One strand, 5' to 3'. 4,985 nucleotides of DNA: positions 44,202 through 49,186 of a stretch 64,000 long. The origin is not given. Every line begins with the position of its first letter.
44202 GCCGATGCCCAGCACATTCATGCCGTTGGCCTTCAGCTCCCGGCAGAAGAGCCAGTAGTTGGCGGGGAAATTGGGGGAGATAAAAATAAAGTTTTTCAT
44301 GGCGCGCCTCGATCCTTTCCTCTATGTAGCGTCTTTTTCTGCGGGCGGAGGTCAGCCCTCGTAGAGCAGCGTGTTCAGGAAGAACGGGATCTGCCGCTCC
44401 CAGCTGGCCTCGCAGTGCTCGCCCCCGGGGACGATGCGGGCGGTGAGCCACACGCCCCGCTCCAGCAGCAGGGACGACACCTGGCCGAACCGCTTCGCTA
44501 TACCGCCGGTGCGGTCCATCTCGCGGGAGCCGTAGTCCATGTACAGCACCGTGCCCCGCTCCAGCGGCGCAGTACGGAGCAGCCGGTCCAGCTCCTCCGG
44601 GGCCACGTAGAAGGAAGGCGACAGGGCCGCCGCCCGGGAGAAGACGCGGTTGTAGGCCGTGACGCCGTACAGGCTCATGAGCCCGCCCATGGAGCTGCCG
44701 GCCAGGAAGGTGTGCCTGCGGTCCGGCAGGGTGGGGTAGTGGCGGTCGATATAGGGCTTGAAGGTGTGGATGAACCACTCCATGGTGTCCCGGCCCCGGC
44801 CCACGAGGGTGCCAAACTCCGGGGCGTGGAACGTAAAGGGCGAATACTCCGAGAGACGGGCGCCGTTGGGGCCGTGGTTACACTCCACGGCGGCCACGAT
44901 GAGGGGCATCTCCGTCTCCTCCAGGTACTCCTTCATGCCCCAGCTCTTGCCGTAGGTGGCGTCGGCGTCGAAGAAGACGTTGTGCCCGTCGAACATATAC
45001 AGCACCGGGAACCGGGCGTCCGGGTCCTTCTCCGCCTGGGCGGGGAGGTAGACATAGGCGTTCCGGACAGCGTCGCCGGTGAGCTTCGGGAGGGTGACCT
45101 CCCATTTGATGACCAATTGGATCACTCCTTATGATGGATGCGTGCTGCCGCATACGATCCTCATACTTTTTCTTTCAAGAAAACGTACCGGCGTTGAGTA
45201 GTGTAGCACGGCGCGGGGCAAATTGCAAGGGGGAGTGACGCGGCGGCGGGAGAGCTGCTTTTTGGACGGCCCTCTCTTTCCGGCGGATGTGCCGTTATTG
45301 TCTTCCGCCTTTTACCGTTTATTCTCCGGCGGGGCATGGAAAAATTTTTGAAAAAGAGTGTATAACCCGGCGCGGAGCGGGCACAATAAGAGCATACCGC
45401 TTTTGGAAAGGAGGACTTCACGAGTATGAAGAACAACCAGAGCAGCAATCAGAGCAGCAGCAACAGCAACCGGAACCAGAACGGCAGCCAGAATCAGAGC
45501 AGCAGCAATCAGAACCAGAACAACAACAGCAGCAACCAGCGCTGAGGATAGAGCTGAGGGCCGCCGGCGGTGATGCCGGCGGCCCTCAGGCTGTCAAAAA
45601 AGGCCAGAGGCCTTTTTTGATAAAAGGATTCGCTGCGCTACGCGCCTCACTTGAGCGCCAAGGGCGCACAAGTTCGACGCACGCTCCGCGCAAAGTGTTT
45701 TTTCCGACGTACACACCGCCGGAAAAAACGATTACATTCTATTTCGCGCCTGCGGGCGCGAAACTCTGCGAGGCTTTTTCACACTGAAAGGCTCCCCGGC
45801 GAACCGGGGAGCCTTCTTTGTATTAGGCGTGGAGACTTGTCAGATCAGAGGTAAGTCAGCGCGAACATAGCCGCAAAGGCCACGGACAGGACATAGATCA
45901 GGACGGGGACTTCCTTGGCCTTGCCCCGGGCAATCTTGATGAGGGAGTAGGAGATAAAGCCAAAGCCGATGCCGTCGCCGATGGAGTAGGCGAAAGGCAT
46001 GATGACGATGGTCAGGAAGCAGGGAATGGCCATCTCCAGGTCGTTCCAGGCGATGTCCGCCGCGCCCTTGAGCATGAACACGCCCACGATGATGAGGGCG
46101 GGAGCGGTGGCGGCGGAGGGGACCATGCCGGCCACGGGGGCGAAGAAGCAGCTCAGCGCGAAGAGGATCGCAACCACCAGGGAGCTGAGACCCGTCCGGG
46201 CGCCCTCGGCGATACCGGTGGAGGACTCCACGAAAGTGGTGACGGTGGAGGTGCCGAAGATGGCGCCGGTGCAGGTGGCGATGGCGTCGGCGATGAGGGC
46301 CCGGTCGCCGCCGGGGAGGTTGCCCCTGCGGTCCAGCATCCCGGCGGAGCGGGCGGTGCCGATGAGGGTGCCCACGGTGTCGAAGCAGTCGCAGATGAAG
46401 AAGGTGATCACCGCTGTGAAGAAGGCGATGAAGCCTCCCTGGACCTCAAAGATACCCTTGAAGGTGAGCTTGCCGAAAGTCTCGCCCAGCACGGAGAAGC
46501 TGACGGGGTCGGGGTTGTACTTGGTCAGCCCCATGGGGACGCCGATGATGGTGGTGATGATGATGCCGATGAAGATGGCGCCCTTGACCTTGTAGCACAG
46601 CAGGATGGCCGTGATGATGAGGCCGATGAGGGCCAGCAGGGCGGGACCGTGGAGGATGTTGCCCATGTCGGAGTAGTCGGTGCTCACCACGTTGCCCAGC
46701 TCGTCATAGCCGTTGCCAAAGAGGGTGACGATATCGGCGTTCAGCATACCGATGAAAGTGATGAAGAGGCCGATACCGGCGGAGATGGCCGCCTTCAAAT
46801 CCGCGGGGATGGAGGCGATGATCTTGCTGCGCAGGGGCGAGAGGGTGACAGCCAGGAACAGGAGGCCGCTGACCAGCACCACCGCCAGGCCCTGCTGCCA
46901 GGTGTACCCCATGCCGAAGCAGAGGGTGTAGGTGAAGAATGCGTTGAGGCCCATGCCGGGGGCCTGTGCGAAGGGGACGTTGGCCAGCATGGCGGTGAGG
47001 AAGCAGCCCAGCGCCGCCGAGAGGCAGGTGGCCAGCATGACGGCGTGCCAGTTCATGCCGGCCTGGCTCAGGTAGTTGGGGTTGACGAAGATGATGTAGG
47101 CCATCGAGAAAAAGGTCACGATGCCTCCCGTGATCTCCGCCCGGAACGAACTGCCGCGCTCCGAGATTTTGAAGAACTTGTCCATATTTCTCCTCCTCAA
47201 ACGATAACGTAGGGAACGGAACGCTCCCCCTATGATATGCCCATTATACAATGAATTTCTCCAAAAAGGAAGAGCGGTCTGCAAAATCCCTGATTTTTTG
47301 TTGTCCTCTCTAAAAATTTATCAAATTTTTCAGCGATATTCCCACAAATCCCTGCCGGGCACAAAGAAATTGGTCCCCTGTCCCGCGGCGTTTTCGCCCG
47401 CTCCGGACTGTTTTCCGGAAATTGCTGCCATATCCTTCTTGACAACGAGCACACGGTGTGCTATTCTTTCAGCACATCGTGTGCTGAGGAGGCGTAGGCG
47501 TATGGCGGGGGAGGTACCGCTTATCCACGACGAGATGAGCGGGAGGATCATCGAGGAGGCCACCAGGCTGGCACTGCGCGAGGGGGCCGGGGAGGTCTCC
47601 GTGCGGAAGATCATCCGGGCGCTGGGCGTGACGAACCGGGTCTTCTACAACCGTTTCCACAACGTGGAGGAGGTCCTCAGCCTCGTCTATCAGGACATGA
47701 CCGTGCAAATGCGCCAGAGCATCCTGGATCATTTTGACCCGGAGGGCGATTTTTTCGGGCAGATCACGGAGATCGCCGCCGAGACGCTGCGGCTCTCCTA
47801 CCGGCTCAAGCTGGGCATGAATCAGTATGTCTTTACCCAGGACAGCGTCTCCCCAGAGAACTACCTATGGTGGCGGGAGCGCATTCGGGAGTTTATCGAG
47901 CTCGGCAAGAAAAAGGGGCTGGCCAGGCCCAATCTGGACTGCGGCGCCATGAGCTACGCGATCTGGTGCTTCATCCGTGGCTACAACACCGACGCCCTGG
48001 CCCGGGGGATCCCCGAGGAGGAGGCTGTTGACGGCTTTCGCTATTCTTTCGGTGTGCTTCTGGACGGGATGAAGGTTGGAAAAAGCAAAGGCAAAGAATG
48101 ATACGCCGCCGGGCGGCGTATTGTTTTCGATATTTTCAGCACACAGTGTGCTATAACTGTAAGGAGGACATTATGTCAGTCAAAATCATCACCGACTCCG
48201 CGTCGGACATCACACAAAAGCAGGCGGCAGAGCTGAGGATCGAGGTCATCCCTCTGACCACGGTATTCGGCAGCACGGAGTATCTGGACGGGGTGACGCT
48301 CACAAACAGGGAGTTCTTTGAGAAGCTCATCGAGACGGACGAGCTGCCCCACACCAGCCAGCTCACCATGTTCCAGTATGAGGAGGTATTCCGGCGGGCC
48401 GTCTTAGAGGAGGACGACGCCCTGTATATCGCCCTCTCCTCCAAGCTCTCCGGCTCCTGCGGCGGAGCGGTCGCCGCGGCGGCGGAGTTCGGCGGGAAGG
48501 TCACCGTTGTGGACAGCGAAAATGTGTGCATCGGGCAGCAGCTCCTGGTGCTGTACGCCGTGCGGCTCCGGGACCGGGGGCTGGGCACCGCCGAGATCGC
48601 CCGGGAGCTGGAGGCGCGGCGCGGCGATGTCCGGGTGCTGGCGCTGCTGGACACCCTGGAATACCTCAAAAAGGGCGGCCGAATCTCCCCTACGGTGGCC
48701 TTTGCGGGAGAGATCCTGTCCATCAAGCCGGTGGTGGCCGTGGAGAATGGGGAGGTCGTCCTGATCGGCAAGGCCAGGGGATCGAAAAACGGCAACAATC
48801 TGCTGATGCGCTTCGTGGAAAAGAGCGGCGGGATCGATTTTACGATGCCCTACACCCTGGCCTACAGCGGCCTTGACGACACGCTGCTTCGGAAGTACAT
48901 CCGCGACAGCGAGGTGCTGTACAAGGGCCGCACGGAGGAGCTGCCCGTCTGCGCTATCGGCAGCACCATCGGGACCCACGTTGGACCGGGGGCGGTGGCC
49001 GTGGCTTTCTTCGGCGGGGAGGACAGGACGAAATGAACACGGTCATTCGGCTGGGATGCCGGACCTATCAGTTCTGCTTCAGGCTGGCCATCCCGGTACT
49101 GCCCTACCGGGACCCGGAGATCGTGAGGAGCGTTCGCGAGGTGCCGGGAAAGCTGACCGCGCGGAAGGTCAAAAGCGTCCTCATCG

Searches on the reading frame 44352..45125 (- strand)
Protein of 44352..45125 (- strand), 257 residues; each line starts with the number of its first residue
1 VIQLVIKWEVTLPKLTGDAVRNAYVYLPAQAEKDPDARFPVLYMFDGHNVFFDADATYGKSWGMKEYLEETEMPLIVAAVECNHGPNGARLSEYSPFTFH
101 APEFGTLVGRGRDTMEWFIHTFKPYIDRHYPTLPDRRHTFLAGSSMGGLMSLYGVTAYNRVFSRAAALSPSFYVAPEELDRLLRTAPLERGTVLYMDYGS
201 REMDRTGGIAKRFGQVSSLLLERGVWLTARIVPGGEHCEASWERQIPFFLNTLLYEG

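Call 79: search_protein_families(library=pfam, proteins=[window:44352-45125:-], max_evalue=0.000001)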
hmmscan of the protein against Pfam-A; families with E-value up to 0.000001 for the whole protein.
window:44352-45125:- (257 aa): 1 family
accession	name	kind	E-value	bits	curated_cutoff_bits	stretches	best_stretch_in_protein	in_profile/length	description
PF00756.26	Esterase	-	4.7e-15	56.5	22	1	21-175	8-153/251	Putative esterase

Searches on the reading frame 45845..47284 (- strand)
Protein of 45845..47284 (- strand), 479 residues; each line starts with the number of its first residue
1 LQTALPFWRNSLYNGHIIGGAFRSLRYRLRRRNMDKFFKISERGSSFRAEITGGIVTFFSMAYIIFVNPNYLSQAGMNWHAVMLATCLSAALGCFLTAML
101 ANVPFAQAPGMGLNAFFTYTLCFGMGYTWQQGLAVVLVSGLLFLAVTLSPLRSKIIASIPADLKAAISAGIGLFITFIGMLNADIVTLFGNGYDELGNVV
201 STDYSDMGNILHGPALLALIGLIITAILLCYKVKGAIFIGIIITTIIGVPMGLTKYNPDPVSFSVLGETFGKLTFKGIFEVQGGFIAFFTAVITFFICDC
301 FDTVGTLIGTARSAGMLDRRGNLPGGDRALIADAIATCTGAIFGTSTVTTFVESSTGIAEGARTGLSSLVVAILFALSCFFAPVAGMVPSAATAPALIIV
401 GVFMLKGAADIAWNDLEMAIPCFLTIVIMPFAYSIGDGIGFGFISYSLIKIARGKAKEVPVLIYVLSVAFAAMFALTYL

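Call 79: search_protein_families(library=pfam, proteins=[window:45845-47284:-], max_evalue=0.000001)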
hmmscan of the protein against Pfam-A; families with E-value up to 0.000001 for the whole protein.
window:45845-47284:- (479 aa): 1 family
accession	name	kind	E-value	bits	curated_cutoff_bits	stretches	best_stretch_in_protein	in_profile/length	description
PF00860.26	Xan_ur_permease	-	3.4e-33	115.4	27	1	49-435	2-383/389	Permease family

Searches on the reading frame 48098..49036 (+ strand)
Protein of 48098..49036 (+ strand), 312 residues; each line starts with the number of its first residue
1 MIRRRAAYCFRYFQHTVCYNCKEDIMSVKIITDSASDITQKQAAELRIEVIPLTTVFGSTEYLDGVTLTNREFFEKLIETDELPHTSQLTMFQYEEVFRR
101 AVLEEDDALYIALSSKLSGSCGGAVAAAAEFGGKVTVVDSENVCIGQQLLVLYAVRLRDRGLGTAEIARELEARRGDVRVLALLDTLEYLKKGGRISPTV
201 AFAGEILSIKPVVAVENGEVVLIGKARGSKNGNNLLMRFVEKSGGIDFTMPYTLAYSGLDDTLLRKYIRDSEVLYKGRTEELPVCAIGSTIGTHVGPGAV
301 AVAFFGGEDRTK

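Call 79: search_protein_families(library=pfam, proteins=[window:48098-49036:+], max_evalue=0.000001)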
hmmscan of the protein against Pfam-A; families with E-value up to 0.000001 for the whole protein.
window:48098-49036:+ (312 aa): 1 family
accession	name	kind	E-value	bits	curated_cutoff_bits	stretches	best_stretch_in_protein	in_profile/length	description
PF02645.21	DegV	-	6.8e-70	236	27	1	28-305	2-278/280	Uncharacterised protein, DegV family COG1307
